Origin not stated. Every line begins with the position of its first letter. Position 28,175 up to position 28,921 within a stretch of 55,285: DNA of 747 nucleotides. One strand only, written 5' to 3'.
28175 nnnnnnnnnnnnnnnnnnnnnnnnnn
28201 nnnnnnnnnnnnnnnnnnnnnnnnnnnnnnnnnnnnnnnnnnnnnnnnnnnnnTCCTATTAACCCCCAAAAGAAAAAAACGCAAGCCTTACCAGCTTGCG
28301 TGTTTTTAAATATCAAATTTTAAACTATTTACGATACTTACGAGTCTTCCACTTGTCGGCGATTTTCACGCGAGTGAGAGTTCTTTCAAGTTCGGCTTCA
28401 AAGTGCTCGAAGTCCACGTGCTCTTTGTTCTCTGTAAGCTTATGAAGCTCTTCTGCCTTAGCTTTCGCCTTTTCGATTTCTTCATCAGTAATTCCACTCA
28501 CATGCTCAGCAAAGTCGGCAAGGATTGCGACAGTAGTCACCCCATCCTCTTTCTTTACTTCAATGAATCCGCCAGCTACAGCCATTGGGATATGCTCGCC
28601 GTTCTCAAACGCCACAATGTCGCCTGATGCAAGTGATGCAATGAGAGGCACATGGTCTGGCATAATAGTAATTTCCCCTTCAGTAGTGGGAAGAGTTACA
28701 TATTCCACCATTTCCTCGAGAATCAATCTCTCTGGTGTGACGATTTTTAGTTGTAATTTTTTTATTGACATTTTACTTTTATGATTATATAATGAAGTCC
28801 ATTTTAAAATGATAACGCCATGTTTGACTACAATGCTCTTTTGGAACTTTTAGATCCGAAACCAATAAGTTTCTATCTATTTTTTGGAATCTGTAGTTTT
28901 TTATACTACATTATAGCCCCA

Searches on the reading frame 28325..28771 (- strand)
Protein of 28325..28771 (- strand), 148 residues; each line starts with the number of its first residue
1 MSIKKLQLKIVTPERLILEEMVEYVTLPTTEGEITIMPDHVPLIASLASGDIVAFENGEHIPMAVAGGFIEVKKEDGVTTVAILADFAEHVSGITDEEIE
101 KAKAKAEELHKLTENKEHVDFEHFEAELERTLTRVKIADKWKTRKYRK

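Call 54: search_protein_families(library=pfam, proteins=[window:28325-28771:-], max_evalue=0.001)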
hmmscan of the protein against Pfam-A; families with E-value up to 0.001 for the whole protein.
window:28325-28771:- (148 aa): 1 family
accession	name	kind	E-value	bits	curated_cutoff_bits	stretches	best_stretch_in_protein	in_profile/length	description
PF02823.21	ATP-synt_DE_N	-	2.5e-22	79.1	27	1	6-86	1-78/80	ATP synthase, Delta/Epsilon chain, beta-sandwich domain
